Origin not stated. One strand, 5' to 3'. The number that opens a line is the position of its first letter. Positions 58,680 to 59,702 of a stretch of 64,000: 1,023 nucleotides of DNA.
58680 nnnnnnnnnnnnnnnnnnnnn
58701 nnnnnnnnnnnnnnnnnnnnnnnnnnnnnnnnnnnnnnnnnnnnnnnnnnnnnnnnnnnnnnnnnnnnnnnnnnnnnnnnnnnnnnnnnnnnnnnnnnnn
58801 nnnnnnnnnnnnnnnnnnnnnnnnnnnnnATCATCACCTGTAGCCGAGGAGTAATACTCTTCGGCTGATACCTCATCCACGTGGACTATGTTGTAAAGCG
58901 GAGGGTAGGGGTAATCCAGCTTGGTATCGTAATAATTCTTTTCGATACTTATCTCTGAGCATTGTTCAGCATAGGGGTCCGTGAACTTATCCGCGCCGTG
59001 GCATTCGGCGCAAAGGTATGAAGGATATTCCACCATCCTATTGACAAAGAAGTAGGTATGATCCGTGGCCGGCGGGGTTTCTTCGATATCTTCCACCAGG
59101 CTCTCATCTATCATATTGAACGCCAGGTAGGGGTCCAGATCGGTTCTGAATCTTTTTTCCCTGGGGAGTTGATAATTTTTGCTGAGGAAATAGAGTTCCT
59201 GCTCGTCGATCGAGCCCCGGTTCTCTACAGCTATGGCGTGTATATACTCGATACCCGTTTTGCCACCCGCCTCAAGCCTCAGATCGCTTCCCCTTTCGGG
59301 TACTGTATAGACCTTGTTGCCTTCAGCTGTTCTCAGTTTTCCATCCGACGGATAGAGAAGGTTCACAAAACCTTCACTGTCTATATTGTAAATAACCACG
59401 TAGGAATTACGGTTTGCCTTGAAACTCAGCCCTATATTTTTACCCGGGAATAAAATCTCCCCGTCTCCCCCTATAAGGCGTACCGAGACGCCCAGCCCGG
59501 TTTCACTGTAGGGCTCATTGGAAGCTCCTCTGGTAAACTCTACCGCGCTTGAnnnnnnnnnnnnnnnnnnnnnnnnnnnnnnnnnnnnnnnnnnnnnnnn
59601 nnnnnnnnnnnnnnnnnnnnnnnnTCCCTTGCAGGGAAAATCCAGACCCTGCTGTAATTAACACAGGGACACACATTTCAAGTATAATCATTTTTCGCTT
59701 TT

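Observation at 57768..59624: Secreted DUF4384-domain protein with a Tyr/Trp/His-rich block and a 250-residue Arg/Ser-rich tail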

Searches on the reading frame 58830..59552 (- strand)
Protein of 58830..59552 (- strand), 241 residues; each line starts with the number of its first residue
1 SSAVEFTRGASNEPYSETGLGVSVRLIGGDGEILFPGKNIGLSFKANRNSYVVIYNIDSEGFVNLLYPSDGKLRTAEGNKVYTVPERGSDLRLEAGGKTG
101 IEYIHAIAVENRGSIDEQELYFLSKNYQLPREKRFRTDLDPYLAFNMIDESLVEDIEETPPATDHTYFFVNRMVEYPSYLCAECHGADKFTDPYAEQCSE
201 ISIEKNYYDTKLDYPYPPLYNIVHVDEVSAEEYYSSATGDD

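Call 24: search_protein_representatives(protein=window:58830-59552:-)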
Query: 241 residues. Proteins with E-value up to 0.001 (for the whole library): 563; up to 1e-10: 207; up to 1e-30: 43. The best 150 are listed.
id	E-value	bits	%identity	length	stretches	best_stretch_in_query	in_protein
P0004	4.7e-97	340.6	60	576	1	3-237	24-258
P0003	1.1e-94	332.9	62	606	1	2-238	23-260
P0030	9.1e-82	290.6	56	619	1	12-237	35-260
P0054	8.7e-81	287.3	56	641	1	10-236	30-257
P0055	2.1e-77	276.2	53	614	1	2-230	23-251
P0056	1.3e-75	270.4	53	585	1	3-235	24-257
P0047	1.6e-74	266.9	54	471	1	12-237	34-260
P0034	9.8e-74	264.3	49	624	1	3-235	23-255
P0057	1.8e-73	263.4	50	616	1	3-236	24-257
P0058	4.0e-73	262.3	52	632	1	4-240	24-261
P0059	1.2e-72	260.6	52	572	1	6-228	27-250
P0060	1.3e-72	260.6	52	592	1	9-236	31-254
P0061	2.8e-71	256.2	47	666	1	5-238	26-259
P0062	5.0e-71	255.4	51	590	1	3-236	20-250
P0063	9.9e-71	254.4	52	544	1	2-237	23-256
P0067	2.1e-68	246.8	50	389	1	7-236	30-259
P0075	7.3e-40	153.4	43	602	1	21-233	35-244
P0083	5.8e-34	134.1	38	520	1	17-220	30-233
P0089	8.8e-31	123.6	34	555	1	20-222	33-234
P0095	2.2e-27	112.5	37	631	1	19-228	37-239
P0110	1.5e-22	96.7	38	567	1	20-205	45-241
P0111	2.1e-22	96.2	36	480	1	30-204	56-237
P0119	8.8e-21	90.9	33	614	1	13-220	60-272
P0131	4.5e-19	85.3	36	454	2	136-214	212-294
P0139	4.2e-18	82.1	39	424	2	22-108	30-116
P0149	4.8e-17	78.7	47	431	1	19-109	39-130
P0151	6.9e-17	78.2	31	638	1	17-219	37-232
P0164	3.6e-16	75.8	32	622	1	33-220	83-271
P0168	6.1e-16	75.1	28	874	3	30-109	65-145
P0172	1.1e-15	74.2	28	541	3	36-116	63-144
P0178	2.2e-15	73.3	32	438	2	138-206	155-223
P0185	6.0e-15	71.8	33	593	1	18-207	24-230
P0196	2.0e-14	70.1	45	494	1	19-109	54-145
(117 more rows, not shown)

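Call 32: find_encoding_contigs(protein=P0075, flank=7000, max_places=2)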
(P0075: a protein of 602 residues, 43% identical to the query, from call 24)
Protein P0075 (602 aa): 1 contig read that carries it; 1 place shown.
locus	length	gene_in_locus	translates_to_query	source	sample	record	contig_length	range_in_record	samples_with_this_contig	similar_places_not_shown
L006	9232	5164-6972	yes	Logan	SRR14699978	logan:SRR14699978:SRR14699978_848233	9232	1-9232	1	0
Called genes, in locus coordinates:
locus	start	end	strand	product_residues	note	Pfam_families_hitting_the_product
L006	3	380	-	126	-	?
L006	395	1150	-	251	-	PF13432:TPR_16 (faint), PF13174:TPR_6 (faint), PF07719:TPR_2 (faint), PF13525:YfiO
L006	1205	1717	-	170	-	PF00691:OmpA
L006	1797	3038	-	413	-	PF26550:Tricorn_2nd, PF26549:Tricorn_N, PF07676:PD40, PF26550:Tricorn_2nd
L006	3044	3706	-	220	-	PF13103:TonB_2, PF03544:TonB_C (faint)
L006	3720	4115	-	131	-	PF02472:ExbD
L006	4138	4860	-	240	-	PF01618:MotA_ExbB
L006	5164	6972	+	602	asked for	PF14326:DUF4384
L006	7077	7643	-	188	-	-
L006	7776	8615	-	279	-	PF00753:Lactamase_B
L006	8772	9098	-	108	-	PF01906:YbjQ_1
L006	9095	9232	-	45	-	?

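Call 33: find_encoding_contigs(protein=P0164, flank=7000, max_places=2)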
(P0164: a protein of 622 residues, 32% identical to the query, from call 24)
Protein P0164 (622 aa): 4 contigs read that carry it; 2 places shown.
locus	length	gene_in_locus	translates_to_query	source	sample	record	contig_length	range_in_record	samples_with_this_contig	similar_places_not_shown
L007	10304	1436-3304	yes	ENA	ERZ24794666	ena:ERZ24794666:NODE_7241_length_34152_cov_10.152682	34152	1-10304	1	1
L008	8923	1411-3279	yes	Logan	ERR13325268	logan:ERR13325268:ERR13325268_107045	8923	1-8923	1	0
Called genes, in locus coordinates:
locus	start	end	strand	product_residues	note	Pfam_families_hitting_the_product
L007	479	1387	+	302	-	-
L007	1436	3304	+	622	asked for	PF14326:DUF4384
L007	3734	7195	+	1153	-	-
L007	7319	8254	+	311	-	PF03687:UPF0164 (faint)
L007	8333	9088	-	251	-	PF00149:Metallophos, PF12850:Metallophos_2 (faint)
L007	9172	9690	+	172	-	-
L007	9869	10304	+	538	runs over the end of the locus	PF00089:Trypsin, PF13365:Trypsin_2, PF00595:PDZ (faint), PF13180:PDZ_2, PF17820:PDZ_6, PF13180:PDZ_2 (weak), PF17820:PDZ_6 (weak)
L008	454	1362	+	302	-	-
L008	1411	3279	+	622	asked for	PF14326:DUF4384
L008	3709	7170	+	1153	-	-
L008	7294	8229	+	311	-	PF03687:UPF0164 (faint)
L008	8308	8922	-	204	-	?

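Call 34: find_encoding_contigs(protein=P0089, flank=7000, max_places=2)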
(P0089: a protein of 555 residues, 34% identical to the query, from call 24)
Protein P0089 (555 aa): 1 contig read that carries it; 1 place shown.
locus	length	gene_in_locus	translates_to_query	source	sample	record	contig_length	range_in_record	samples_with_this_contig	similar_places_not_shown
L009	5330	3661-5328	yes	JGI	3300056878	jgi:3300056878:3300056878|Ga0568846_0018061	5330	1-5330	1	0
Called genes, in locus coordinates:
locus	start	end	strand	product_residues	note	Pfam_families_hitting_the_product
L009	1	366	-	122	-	?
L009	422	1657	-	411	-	PF14583:Pectate_lyase22 (faint), PF26550:Tricorn_2nd (weak), PF25174:Beta-prop_THOC3, PF26549:Tricorn_N, PF07676:PD40, PF26550:Tricorn_2nd, PF07676:PD40 (weak), PF26549:Tricorn_N, +1 more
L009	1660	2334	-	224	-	PF13103:TonB_2, PF03544:TonB_C (weak)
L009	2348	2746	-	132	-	PF02472:ExbD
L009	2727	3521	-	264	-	PF01618:MotA_ExbB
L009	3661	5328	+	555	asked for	PF14326:DUF4384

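Call 35: find_encoding_contigs(protein=P0119, flank=7000, max_places=2)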
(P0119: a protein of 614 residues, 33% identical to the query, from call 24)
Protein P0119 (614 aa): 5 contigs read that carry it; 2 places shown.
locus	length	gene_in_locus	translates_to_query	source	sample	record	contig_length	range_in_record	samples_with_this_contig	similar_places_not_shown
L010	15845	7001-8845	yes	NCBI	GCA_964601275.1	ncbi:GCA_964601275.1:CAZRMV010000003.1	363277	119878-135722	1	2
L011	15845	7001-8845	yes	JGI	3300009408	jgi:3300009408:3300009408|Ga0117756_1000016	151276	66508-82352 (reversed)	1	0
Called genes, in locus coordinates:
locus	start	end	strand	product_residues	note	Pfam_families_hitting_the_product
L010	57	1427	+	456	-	PF00072:Response_reg, PF00158:Sigma54_activat, PF14532:Sigma54_activ_2, PF00004:AAA (weak), PF07728:AAA_5 (weak), PF25601:AAA_lid_14, PF02954:HTH_8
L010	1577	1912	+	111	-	-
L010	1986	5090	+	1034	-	PF07719:TPR_2 (faint), PF13428:TPR_14 (faint), PF17874:TPR_MalT, PF13424:TPR_12 (weak), PF00158:Sigma54_activat, PF14532:Sigma54_activ_2, PF25601:AAA_lid_14, PF02954:HTH_8, +5 more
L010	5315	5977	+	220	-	-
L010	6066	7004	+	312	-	-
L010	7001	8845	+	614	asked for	PF14326:DUF4384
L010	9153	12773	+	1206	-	PF13517:FG-GAP_3 (faint)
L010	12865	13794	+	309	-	-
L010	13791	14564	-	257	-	PF00149:Metallophos (weak), PF12850:Metallophos_2 (faint)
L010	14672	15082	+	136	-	-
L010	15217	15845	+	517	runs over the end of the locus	PF00089:Trypsin, PF13365:Trypsin_2, PF00595:PDZ, PF13180:PDZ_2, PF17820:PDZ_6, PF00595:PDZ, PF13180:PDZ_2, PF17820:PDZ_6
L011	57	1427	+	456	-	PF00072:Response_reg, PF00158:Sigma54_activat, PF14532:Sigma54_activ_2, PF00004:AAA (weak), PF07728:AAA_5 (weak), PF25601:AAA_lid_14, PF02954:HTH_8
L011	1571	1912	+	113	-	-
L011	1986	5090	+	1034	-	PF07719:TPR_2 (faint), PF13428:TPR_14 (faint), PF17874:TPR_MalT, PF13424:TPR_12 (weak), PF00158:Sigma54_activat, PF14532:Sigma54_activ_2, PF25601:AAA_lid_14, PF02954:HTH_8, +5 more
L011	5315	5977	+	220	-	-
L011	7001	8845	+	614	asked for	PF14326:DUF4384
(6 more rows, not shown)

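Call 36: find_encoding_contigs(protein=P0151, flank=7000, max_places=2)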
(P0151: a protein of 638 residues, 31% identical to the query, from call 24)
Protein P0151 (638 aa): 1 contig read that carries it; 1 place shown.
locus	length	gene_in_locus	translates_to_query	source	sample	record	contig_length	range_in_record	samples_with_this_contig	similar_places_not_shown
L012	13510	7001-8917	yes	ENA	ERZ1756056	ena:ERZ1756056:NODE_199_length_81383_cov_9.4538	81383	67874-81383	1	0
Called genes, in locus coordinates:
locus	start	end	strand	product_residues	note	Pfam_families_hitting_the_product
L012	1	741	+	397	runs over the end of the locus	PF02073:Peptidase_M29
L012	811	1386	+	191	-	PF08447:PAS_3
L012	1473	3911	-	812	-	PF13964:Beta-prop_Calicin, PF13415:Beta-prop_FBX42, PF24681:Kelch_KLHDC2_KLHL20_DRC7, PF24981:Beta-prop_ATRN-LZTR1, PF24996:NANM, PF25210:Kelch_FKB95, PF13964:Beta-prop_Calicin (weak), PF11551:Omp28, +3 more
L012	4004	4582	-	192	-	-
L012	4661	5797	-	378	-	PF02518:HATPase_c, PF14501:HATPase_c_5 (weak)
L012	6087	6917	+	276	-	-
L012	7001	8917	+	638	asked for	PF14326:DUF4384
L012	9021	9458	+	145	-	PF16022:DUF4783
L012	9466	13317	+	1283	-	PF00672:HAMP, PF00512:HisKA, PF02518:HATPase_c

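Call 38: find_related_loci(query=A4, collection=genome_contigs, flank=8000)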
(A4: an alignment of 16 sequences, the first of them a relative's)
Query A4 (614 aa) in genome_contigs; peptide patterns used: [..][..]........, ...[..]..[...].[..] (x = any residue, [..] = any of these).
146 stretches matched a pattern; 98 encode a relative of the query (tblastn E <= 1e-3); the best 80 are kept; 80 distinct loci.
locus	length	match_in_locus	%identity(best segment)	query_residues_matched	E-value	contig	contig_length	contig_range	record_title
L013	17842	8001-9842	100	1-614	0e+0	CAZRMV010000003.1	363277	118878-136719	MAG TPA_asm: uncultured bacterium isolate binchicken_co172_156 genome assembly, contig: NODE_3_length_363277_cov_78.0449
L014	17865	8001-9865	81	1-566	0e+0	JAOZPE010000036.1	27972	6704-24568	MAG: Candidatus Krumholzibacteriia bacterium isolate GMC4.metabat2.160 GMC4_1220_length_27972_cov_10.855249, whole genom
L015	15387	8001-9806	54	1-599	0e+0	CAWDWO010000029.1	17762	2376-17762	MAG: Candidatus Krumholzibacteriota bacterium isolate MFD05684.bin.3.341 genome assembly, contig: contig_74205, whole ge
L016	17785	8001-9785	54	1-599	0e+0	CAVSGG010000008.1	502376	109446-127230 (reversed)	MAG: Candidatus Krumholzibacteriota bacterium isolate MFD05684.bin.2.283 genome assembly, contig: contig_65836, whole ge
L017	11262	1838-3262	47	2-484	3e-127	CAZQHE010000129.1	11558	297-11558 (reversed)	MAG TPA_asm: uncultured bacterium isolate binchicken_co15_208 genome assembly, contig: NODE_3961_length_11558_cov_5.8947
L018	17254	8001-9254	51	63-484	1e-122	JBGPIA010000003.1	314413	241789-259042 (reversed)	MAG: Candidatus Krumholzibacteriia bacterium isolate OBJ_0618_7090110_345 k141_6693531_length_314413_cov_23.0539, whole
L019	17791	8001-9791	41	11-614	1e-111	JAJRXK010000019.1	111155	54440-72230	MAG: Candidatus Krumholzibacteriota bacterium isolate Dive96_bin3.147 k141_1055607, whole genome shotgun sequence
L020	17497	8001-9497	46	11-501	1e-102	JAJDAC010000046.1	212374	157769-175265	MAG: Candidatus Krumholzibacteriota bacterium isolate OFTM315 OFTM315_45, whole genome shotgun sequence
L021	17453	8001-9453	65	28-536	1e-157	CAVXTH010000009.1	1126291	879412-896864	MAG: Candidatus Krumholzibacteriota bacterium isolate MFD05684.bin.1.347 genome assembly, contig: contig_69965, whole ge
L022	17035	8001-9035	44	11-362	3e-83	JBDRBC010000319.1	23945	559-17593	MAG: bacterium isolate MEGAHIT-group-1.1038 k141_13624361, whole genome shotgun sequence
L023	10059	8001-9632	36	10-589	3e-83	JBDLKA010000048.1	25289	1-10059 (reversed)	MAG: Candidatus Krumholzibacteriota bacterium isolate MAG120 MAG120_48, whole genome shotgun sequence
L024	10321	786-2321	37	55-589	1e-81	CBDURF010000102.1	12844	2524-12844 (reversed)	MAG TPA_asm: uncultured bacterium isolate SRR22302361_binner123_Refined_103 genome assembly, contig: ERZ25748748.2687, w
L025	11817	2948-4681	35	1-553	6e-81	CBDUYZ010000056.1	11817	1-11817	MAG TPA_asm: uncultured bacterium isolate SRR21487743_metabat2_30 genome assembly, contig: ERZ25748485.1416, whole genom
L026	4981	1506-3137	35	36-600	3e-81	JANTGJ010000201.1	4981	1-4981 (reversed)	MAG: Candidatus Krumholzibacteriia bacterium isolate bin1006 c_000000020502, whole genome shotgun sequence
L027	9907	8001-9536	39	62-577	1e-80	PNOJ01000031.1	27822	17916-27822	MAG: Gemmatimonas sp. isolate SW.020 SW_1000904_27822, whole genome shotgun sequence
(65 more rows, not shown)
